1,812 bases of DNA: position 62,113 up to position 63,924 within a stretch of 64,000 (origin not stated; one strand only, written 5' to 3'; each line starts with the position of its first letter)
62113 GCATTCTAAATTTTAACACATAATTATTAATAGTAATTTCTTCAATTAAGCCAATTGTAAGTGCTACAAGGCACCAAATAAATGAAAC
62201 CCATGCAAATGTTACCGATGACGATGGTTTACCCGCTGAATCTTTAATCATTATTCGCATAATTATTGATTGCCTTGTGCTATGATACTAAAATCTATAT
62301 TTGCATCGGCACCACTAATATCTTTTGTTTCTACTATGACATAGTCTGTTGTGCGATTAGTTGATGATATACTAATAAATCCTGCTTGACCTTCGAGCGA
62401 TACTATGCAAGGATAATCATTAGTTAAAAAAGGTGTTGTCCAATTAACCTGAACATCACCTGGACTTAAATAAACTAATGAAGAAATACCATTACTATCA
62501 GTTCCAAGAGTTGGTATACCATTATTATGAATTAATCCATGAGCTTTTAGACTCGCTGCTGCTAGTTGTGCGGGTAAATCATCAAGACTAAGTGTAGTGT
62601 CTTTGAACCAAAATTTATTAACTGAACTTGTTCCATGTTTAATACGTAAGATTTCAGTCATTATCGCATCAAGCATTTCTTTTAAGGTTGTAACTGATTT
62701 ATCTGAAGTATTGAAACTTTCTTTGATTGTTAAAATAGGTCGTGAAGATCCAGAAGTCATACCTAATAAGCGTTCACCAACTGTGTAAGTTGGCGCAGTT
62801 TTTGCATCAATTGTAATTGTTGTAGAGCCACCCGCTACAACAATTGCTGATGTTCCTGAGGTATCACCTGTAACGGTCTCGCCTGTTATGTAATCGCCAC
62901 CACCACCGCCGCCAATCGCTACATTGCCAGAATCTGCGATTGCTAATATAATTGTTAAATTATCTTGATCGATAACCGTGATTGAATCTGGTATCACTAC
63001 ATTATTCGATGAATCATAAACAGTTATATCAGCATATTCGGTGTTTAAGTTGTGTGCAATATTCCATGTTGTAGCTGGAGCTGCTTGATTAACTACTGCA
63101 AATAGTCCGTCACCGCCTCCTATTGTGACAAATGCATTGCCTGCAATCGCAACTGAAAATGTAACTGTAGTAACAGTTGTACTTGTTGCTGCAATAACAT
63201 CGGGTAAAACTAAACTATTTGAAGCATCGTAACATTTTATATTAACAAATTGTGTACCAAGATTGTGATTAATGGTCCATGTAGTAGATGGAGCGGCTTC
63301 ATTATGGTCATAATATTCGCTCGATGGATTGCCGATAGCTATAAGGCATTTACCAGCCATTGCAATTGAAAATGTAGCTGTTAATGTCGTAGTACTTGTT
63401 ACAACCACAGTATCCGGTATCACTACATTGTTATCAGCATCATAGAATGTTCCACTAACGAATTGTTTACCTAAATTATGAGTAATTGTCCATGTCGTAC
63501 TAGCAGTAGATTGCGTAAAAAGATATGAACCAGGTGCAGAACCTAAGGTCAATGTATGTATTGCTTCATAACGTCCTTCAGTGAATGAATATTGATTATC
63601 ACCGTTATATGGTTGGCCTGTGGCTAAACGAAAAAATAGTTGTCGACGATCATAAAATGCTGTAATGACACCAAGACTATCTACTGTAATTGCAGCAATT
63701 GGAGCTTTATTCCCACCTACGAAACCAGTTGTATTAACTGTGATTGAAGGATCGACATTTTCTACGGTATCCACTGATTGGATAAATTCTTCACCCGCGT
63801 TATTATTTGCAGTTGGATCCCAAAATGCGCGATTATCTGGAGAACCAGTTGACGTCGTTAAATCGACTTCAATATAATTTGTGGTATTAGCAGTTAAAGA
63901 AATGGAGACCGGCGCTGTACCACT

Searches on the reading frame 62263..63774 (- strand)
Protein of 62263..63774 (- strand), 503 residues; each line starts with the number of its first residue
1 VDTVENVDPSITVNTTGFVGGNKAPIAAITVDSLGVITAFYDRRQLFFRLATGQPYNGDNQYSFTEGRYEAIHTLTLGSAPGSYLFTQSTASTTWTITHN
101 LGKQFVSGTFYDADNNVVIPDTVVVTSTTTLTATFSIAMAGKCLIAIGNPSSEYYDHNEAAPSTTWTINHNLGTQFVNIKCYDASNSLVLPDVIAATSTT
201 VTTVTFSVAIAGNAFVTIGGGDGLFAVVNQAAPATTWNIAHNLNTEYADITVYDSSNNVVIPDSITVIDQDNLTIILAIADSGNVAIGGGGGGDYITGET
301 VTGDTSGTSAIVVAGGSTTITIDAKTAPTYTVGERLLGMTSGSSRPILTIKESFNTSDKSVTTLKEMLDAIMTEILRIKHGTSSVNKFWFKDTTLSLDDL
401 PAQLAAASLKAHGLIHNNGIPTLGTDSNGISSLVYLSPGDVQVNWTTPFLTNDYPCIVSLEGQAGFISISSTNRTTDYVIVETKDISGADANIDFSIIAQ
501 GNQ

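Call 88: find_encoding_contigs(protein=window:62263-63774:-, flank=10000, max_places=3)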
Protein window:62263-63774:- (503 aa): no gene with exactly this product is on record in the collection.

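Call 96: search_protein_families(library=phrogs, proteins=[window:62263-63774:-], max_evalue=0.00001)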
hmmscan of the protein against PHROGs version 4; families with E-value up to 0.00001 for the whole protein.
window:62263-63774:- (503 aa): 7 families
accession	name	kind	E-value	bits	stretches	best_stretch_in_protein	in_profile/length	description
phrog_21918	-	unknown function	8.3e-32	111.3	3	153-224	63-134/200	-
phrog_16122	-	head and packaging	1.1e-20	75.1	2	230-287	459-519/526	virion structural protein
phrog_34633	-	unknown function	1.5e-18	68.4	1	83-145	191-251/252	-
phrog_30556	-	unknown function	3.9e-17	64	1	151-215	95-157/159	-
phrog_24148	-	DNA, RNA and nucleotide metabolism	4.5e-14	53.5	0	79-145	193-263/275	HNH endonuclease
phrog_28944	-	unknown function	8.5e-14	52.8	0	86-145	10-72/73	-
phrog_10272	-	unknown function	1.1e-11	45.7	0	83-145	139-199/200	-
